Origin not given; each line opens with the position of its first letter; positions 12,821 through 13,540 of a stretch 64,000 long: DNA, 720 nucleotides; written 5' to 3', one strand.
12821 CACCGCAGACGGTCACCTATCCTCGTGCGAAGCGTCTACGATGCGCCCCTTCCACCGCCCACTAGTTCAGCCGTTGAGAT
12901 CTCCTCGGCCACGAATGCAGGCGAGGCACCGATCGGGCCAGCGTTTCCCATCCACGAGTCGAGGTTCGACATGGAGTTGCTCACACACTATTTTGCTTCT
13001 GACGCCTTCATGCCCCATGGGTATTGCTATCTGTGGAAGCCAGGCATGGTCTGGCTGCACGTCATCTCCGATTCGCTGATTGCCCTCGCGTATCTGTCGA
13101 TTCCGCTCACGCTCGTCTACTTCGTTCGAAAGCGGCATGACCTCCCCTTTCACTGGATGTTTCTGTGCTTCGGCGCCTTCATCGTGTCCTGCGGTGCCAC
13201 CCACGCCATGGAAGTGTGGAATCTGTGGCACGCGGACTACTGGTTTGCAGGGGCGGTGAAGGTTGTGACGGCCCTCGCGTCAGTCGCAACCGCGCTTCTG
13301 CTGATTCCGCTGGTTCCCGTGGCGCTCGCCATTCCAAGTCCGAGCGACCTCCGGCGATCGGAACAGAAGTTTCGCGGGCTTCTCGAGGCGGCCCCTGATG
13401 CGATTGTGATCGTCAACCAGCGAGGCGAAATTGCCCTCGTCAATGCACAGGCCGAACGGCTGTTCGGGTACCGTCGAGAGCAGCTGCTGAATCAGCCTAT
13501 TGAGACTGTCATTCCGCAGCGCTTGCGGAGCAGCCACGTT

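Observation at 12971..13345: Plant-type ethylene-binding domain heading a PAS/HisKA_3 histidine kinase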

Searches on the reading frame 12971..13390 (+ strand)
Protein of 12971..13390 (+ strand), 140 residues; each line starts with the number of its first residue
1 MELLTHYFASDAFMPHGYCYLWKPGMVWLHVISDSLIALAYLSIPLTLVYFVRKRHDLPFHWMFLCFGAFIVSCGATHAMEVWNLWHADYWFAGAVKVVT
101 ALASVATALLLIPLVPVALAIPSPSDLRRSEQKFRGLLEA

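Call 5: search_solved_structures(query=window:12971-13390:+, max_evalue=10, show_alignments=2)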
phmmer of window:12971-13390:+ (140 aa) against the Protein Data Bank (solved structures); distinct sequences matched with E-value up to 10: 3.
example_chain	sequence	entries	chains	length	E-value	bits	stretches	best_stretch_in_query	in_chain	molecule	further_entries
5wnn_A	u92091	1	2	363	1.2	12.3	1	68-99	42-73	Phosphate-binding protein PstS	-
3sfz_A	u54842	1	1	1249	1.5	12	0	38-95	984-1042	Apoptotic peptidase activating factor 1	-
3shf_A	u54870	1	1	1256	1.5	12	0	38-95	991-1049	Apoptotic peptidase activating factor 1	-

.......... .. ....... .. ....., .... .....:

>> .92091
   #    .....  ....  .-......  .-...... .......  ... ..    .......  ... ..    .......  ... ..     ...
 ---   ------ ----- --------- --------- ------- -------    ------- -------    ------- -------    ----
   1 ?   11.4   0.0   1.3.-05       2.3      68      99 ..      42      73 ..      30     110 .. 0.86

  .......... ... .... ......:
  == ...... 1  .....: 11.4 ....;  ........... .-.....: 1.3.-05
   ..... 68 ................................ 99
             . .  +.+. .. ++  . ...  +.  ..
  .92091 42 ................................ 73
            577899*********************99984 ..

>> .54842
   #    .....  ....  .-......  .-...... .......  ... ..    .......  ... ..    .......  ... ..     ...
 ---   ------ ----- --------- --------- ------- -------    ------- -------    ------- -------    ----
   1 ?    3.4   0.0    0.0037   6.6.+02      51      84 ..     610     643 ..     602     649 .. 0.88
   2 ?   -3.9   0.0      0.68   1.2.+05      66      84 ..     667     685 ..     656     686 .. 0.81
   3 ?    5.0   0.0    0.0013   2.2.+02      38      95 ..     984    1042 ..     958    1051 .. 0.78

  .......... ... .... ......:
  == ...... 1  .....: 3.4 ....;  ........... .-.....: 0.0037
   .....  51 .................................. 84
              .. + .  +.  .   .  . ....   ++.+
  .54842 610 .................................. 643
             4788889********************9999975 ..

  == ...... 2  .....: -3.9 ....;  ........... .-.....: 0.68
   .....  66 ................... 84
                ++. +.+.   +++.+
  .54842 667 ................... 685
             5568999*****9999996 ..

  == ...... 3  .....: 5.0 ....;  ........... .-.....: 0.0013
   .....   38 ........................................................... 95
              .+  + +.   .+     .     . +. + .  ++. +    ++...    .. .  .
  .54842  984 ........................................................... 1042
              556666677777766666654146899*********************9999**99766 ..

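Call 8: find_homologous_proteins(query=window:12971-13390:+, max_evalue=0.001)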
Query window:12971-13390:+ (140 aa): 298 proteins with E <= 0.001 among 529 candidates; the best 120 are listed.
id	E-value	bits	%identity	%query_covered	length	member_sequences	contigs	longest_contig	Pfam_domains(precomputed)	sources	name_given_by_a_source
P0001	2.4e-73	263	81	100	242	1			PF13426.14,PF13188.14,PF24820.2,PF08448.17,PF00989.32,PF25487.2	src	-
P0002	7.9e-61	222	65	96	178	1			PF25487.2,PF06785.17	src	-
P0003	9.7e-61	222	71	95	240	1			PF07730.20,PF25487.2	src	-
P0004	1.9e-60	221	70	95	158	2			PF25487.2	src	-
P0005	2.4e-60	221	75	91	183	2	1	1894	PF25487.2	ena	-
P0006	3.2e-60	220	67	99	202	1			PF25487.2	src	-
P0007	4.6e-60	220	70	91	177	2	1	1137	PF25487.2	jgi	-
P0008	5.5e-60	220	70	93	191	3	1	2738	PF07730.20,PF25487.2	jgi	jgi:signal transduction histidine kinase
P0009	6.5e-60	219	71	93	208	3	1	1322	PF25487.2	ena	-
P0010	8.2e-60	219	69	96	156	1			PF25487.2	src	-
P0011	1.1e-59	219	68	95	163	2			PF25487.2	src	-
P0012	1.1e-59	218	72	93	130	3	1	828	PF25487.2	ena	-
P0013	1.4e-59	218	67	100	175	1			PF25487.2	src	-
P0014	1.4e-59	218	80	90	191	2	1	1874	PF25487.2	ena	-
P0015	1.6e-59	218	71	91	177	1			PF25487.2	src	-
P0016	3.9e-59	217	64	100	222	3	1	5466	PF25487.2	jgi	jgi:PAS domain-containing protein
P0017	5.3e-59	216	65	96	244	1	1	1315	PF13188.14,PF25487.2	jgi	jgi:PAS domain-containing protein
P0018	5.8e-59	216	74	91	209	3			PF25487.2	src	-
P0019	6.3e-59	216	72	91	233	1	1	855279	PF25487.2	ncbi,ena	-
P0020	9.6e-59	215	69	93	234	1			PF25487.2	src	-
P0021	1.4e-58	215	70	91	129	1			PF25487.2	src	-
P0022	1.6e-58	215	70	91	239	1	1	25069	PF25487.2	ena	-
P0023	2.1e-58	214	69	91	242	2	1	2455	PF25487.2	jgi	jgi:hypothetical protein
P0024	2.2e-58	214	65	99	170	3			PF25487.2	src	-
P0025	2.7e-58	214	70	91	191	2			PF25487.2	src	-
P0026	3.1e-58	214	59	100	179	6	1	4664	PF25487.2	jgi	jgi:PAS domain-containing protein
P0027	4.5e-58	213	64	100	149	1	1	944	PF25487.2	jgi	jgi:hypothetical protein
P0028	6.3e-58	213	73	89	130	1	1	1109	PF25487.2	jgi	jgi:hypothetical protein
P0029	6.8e-58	213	70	91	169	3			PF25487.2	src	-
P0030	7.3e-58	213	66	96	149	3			PF25487.2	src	-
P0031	8.1e-58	212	74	83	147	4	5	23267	PF25487.2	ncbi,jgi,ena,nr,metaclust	ncbi:MAG: hypothetical protein DMG32_06270 [Acidobacteria bacterium]|nr:MAG: hypothetical protein DM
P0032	8.3e-58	212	68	93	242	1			PF25487.2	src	-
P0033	9.0e-58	212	71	91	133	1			PF25487.2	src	-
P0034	1.1e-57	212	70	86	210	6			PF25487.2,PF06785.17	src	-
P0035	1.1e-57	212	68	93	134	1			PF25487.2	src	-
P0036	1.2e-57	212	67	96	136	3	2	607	PF25487.2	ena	-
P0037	1.6e-57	212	70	91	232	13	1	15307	PF25487.2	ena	-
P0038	1.8e-57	211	67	94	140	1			PF25487.2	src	-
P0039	2.3e-57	211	65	96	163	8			PF25487.2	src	-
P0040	2.4e-57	211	67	91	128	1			PF25487.2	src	-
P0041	2.6e-57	211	67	95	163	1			PF25487.2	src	-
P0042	3.1e-57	211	66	100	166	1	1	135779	PF25487.2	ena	-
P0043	3.6e-57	210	65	94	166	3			PF25487.2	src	-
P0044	3.7e-57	210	69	91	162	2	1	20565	PF25487.2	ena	-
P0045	7.3e-57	209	68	91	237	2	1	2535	PF25487.2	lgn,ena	-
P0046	7.6e-57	209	59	100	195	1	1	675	PF25487.2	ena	-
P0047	9.0e-57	209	64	97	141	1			PF25487.2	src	-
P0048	1.0e-56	209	67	94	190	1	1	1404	PF25487.2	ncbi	-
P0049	1.0e-56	209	69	91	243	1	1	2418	PF08447.19,PF25487.2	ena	-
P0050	1.1e-56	209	66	91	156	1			PF25487.2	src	-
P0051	1.2e-56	209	62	100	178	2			PF25487.2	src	-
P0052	1.9e-56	208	66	100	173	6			PF25487.2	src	-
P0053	1.9e-56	208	65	94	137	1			PF25487.2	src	-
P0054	2.0e-56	208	66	100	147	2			PF25487.2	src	-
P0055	2.1e-56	208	69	91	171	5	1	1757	PF25487.2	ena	-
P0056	2.9e-56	207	67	96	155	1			PF25487.2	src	-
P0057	3.2e-56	207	67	91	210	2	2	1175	PF25487.2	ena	-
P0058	5.0e-56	207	73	84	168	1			PF25487.2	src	-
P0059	5.5e-56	207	75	82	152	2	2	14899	PF25487.2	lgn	-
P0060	6.8e-56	206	74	86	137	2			PF25487.2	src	-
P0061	1.1e-55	206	68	91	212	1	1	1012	PF25487.2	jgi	jgi:PAS domain-containing protein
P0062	1.2e-55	206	69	91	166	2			PF25487.2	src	-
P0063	2.4e-55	204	69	91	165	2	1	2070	PF25487.2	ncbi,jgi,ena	-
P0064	2.9e-55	204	66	91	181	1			PF25487.2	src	-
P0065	3.1e-55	204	64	100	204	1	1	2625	PF13426.14,PF13188.14,PF00989.32,PF25487.2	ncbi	-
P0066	5.1e-55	203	66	91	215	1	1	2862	PF25487.2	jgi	-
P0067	6.3e-55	203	63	96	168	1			PF25487.2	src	-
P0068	7.4e-55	203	66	95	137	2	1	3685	PF25487.2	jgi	jgi:hypothetical protein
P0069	1.0e-54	202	68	91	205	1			PF25487.2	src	-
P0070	1.1e-54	202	68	91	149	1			PF25487.2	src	-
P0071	1.2e-54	202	73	86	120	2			PF25487.2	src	-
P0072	1.4e-54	202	70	89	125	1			PF25487.2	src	-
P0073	1.8e-54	202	66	91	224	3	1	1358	PF25487.2,PF06785.17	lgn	-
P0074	2.1e-54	201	65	93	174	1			PF25487.2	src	-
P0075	2.9e-54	201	61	100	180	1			PF25487.2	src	-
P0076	3.7e-54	201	58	100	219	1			PF13426.14,PF13188.14,PF00989.32,PF25487.2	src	-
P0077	9.9e-54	199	60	97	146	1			PF25487.2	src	-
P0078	1.5e-53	199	66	91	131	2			PF25487.2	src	-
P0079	1.5e-53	199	66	95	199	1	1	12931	PF13188.14,PF25487.2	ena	-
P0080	1.7e-53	199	67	91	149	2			PF25487.2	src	-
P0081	1.8e-53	198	66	91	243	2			PF25487.2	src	-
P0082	2.1e-53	198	64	96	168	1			PF25487.2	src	-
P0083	2.3e-53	198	62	96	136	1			PF25487.2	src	-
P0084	2.5e-53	198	69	91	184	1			PF13426.14,PF13188.14,PF08448.17,PF00989.32,PF25487.2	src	-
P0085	2.6e-53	198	64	96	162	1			PF25487.2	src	-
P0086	3.5e-53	197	62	100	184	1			PF13188.14,PF00989.32,PF25487.2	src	-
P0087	4.1e-53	197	66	94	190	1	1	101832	PF25487.2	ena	-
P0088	4.3e-53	197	64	100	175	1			PF25487.2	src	-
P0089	4.5e-53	197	62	99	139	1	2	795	PF25487.2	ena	-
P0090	5.9e-53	197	63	99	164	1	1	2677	PF25487.2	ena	-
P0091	6.1e-53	197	64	95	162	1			PF25487.2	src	-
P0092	6.6e-53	197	68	88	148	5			PF25487.2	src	-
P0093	1.2e-52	196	62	97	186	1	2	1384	PF25487.2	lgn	-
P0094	1.7e-52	195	66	91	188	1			PF25487.2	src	-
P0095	1.9e-52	195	67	91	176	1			PF25487.2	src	-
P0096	2.2e-52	195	66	94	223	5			PF25487.2,PF06785.17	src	-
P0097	2.3e-52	195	61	97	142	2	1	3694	PF25487.2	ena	-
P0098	3.8e-52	194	61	100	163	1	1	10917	PF25487.2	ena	-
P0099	4.7e-52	194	62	96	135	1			PF25487.2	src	-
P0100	6.8e-52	193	69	86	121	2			PF25487.2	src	-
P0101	8.6e-52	193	60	94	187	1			PF25487.2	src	-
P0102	9.3e-52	193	68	87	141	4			PF25487.2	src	-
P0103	9.5e-52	193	60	89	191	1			PF13188.14,PF08448.17,PF00989.32,PF25487.2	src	-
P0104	1.2e-51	192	65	93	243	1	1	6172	PF08447.19,PF13426.14,PF13188.14,PF00989.32,PF25487.2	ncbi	ncbi:MAG: PAS domain S-box protein, partial [Candidatus Acidiferrales bacterium]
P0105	1.8e-51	192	60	99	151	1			PF25487.2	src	-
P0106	2.3e-51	192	68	83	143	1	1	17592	PF25487.2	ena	-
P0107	2.8e-51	191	62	94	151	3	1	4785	PF25487.2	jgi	jgi:hypothetical protein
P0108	4.3e-51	191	59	80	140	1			PF25487.2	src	-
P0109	4.4e-51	191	65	91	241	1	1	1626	PF25487.2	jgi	-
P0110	5.1e-51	190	66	94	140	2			PF25487.2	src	-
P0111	5.3e-51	190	63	91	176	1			PF25487.2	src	-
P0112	6.5e-51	190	60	100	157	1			PF25487.2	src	-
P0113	6.9e-51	190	62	96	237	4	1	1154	PF25487.2,PF06785.17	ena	-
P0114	9.7e-51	190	70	80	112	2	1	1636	PF25487.2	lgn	-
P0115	1.2e-50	189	61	91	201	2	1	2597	PF25487.2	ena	-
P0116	1.4e-50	189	64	91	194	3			PF25487.2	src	-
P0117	1.6e-50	189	64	90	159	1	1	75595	PF25487.2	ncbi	ncbi:MAG: hypothetical protein WB987_18030, partial [Candidatus Acidiferrales bacterium]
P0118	1.7e-50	189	63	91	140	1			PF25487.2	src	-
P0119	1.7e-50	189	69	84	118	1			PF25487.2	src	-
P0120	1.8e-50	189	61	94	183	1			PF25487.2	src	-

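Call 12: search_dna_similar(query=window:12971-13360:+, collection=plasmids, mode=protein, max_rows=40, max_evalue=0.001)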
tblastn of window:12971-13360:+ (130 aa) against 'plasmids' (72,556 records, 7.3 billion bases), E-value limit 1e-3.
Records with a match: 20; places in all: 24; records where one place covers at least 80% of the query: 0.
Best place of each record, by identity: 60-80% 1; <60% 19.
By first word of the organism name: Azospirillum 7; Acaryochloris 3; Rhodovastum 2; Novosphingobium 2; Kovacikia 1; Eleftheria 1; Pseudanabaena 1; Blastomonas 1; Rhizobium 1; Deinococcus 1.
By predicted mobility (MOB-suite, as given by PLSDB): non-mobilizable 12; mobilizable 5; conjugative 3.
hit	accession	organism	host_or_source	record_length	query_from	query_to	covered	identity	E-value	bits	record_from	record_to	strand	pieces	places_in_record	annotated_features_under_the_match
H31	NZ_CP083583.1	Kovacikia minuta CCNUW1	cell culture,fresh water lake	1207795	2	94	72%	61.3%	2e-35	135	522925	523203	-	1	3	record has no annotation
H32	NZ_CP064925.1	Acaryochloris marina S15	cell culture,surface of Pikea pinnata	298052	4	94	70%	58.2%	5e-33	128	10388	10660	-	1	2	GAF domain-containing hybrid sensor histidine kinase/response ...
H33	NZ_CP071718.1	Acaryochloris sp. 'Moss Beach'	culture,intertidal zone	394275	4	94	70%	58.2%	1e-32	127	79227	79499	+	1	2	none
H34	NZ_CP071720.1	Acaryochloris sp. 'Moss Beach'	culture,intertidal zone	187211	4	94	70%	56.0%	1e-32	127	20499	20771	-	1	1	none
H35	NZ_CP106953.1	Eleftheria terrae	soil sample,soil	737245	10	94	65%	58.8%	3e-31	123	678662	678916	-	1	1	ATP-binding protein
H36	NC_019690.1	Pseudanabaena sp. PCC 7367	-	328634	1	94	72%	50.0%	5e-26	108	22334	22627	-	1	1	PAS domain S-box protein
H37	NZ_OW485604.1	Rhodovastum atsumiense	-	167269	1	94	72%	47.9%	2e-24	103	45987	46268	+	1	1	PAS domain S-box protein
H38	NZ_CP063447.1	Novosphingobium sp. ES2-1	mixed culture,activated sludge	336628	1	90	69%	45.6%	3e-22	97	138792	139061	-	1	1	ATP-binding protein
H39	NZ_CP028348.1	Novosphingobium sp. THN1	cell culture,surface water of Lake Taihu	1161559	1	90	69%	45.6%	3e-22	97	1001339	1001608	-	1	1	record has no annotation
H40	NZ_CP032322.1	Azospirillum argentinense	soil sample,Agricultural field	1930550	7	94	68%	46.6%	9e-25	104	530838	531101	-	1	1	record has no annotation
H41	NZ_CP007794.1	Azospirillum argentinense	Triticum aestivum L.,Root,wheat ...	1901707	7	94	68%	46.6%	3e-24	103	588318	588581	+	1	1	record has no annotation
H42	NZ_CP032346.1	Azospirillum brasilense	soil sample,Agricultural field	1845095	7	94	68%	46.6%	7e-24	102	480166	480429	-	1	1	record has no annotation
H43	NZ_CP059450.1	Azospirillum brasilense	Prokaryotes,soil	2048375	7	94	68%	46.6%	2e-22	98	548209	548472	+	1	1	none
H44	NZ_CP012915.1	Azospirillum brasilense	Digitaria eriantha,microbe,root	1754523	7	94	68%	46.6%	2e-22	98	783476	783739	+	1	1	none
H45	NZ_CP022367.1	Azospirillum sp. TSH58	single cell,paddy soils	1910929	7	94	68%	46.6%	3e-22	98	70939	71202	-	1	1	record has no annotation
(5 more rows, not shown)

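Call 14: get_annotated_region(hit=H44, flank=3000)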
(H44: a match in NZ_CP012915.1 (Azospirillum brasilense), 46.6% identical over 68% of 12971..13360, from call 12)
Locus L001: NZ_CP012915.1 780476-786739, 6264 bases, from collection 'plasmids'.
description: Azospirillum brasilense strain Sp 7 plasmid ABSP7_p1, complete sequence
organism: Azospirillum brasilense (NCBI taxid 192)
taxonomy: Bacteria; Pseudomonadota; Alphaproteobacteria; Rhodospirillales; Azospirillaceae; Azospirillum; Azospirillum brasilense
host: -; source: Digitaria eriantha,microbe,root; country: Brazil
typing (MOB-suite, as given by PLSDB): non-mobilizable; replicon rep_cluster_622
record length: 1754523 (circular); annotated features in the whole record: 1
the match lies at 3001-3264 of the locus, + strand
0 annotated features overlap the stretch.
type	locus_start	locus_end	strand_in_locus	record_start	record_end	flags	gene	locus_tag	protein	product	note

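Call 26: search_protein_representatives(protein=window:12971-13360:+)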
Query: 130 residues. Proteins with E-value up to 0.001 (for the whole library): 8820; up to 1e-10: 6670; up to 1e-30: 2158. The best 150 are listed.
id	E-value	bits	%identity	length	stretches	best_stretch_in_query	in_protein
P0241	5.1e-59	214.6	72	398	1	1-129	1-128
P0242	5.3e-59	214.5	73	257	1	1-129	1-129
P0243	8.9e-59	213.8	71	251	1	4-129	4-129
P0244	4.4e-58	211.5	70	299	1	1-128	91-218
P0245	1.0e-57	210.4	74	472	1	2-128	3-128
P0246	1.1e-57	210.3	69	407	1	1-128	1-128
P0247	2.1e-56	206.1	70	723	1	2-129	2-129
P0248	7.3e-56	204.3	67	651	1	1-129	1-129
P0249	1.2e-55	203.6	69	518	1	3-128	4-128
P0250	1.4e-55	203.4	68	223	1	2-128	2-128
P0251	4.7e-55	201.7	67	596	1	3-129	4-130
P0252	5.3e-55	201.6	71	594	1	8-127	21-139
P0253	7.4e-55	201.1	71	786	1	2-128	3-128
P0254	7.6e-55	201.0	69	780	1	1-128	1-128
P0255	8.4e-55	200.9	75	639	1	14-127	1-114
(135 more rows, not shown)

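Call 44: predict_structure(alignment_id=A2)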
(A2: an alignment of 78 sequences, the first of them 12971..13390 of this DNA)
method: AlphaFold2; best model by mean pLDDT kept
length: 140 residues; sequences in the alignment: 78
mean_pLDDT: 87.3   pTM: 0.69
mean pLDDT of the five models: 87.3, 86.7, 85.9, 85.6, 84.2
residues with pLDDT >= 90: 91; 70-90: 30; 50-70: 16; < 50: 3
segments of 3 or more residues with pLDDT < 50: none
pLDDT, mean of each block of 10 residues (from residue 1): 64 53 83 97 94 86 91 96 90 94 94 91 93 96
secondary structure, 60 per line:
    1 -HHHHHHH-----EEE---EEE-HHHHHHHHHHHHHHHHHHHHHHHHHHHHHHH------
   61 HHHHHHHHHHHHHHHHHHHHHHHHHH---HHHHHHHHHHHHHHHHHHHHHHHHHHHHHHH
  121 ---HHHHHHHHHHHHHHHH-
elements in order: H2-8 E14-16 E20-22 H24-54 H61-86 H90-120 H124-139

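Call 47: search_protein_families(library=pfam, proteins=[L001:2980-4554:+, L001:4475-4954:+], max_evalue=0.0001)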
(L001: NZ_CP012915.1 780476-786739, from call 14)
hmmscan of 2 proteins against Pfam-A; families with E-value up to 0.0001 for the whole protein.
L001:2980-4554:+ (525 aa): 5 families
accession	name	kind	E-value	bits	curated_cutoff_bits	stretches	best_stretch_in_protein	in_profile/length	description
PF25487.1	ETR1_N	-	9.7e-39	132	27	1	27-122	2-97/97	Ethylene receptor 1-like, N-terminal domain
PF02518.31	HATPase_c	-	4e-22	79.2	26.4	1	391-513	2-110/111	Histidine kinase-, DNA gyrase B-, and HSP90-like ATPase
PF08448.16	PAS_4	-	3.7e-15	56.5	23.1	1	155-266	3-110/110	PAS fold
PF00512.31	HisKA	-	1.8e-10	41.2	26.9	1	280-347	2-64/66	His Kinase A (phospho-acceptor) domain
PF13426.13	PAS_9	-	1.3e-05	25.8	27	1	167-263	7-103/103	PAS domain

L001:4475-4954:+ (160 aa): 1 family
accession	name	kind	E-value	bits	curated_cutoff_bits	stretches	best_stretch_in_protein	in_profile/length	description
PF00072.30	Response_reg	-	9.1e-20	71.3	30.2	1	36-146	1-108/111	Response regulator receiver domain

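Call 48: fold_search(model_id=the predicted structure, library=pdb)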
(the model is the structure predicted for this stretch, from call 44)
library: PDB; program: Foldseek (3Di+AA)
matches with E <= 10: 89; with E <= 0.001: 0
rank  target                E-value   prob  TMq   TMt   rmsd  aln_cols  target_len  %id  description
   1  6tz5_AA               1.4e+00  0.47  0.35  0.29  27.6       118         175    8  CryoEM reconstruction of membrane-bound ESCRT-III filament composed of CHMP1B+IST1 (left-handed) (released 2020-04-08)
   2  6e8g_AA               1.4e+00  0.16  0.22  0.18  25.1       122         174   11  CryoEM reconstruction of IST1-CHMP1B copolymer filament bound to ssDNA at 2.9 Angstrom resolution (released 2018-08-15)
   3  9m88_A                1.9e+00  0.28  0.39  0.25   8.4       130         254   18  PGS fused GPR3 dimer with antagonist AF64394 (released 2025-09-24)
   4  8gjg_A                1.9e+00  0.23  0.29  0.26   9.6       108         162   14  De novo design of high-affinity protein binders to bioactive helical peptides (released 2024-01-10)
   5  6tz4_02               1.9e+00  0.16  0.27  0.23  27.5       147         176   10  CryoEM reconstruction of membrane-bound ESCRT-III filament composed of CHMP1B+IST1 (right-handed) (released 2020-04-08)
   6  4cof_D                2.4e+00  0.30  0.33  0.16   9.6       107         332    8  Crystal structure of a human gamma-aminobutyric acid receptor, the GABA(A)R-beta3 homopentamer (released 2014-06-04)
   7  8u8f_R                2.4e+00  0.25  0.36  0.22   8.8       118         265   19  GPR3 Orphan G-coupled Protein Receptor in complex with Dominant Negative Gs. (released 2024-03-06)
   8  8jj5_D                2.8e+00  0.75  0.46  0.28   2.9        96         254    8  Porcine uroplakin complex (released 2023-06-14)
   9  8bhg_D                2.9e+00  0.23  0.33  0.17   9.7       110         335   14  GABA-A receptor a5 heteromer - a5V2 - Bretazenil (released 2023-11-15)
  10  7zw1_A                3.5e+00  0.41  0.35  0.17   2.8        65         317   18  Human PRPH2-ROM1 hetero-dimer (released 2022-11-16)
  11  8ijv_A                3.5e+00  0.11  0.25  0.05  11.6        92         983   13  Cryo-EM structure of the gastric proton pump with bound DQ-02 (released 2023-08-30)
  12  6x89_4L               3.7e+00  0.28  0.34  0.48   5.2        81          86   11  Vigna radiata mitochondrial complex I* (released 2020-09-02)
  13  8hmp_R                3.7e+00  0.25  0.43  0.25  10.1       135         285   12  GPR52 with Gs and c17 (released 2023-06-21)
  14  8a1g_D                3.7e+00  0.13  0.29  0.24  27.4       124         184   12  Structure of the SNX1-SNX5 complex (released 2023-06-14)
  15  9el0_A                3.7e+00  0.08  0.25  0.11  12.2       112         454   12  ML2-SA1 bound TRPML2 in a pre-open state (released 2025-06-18)
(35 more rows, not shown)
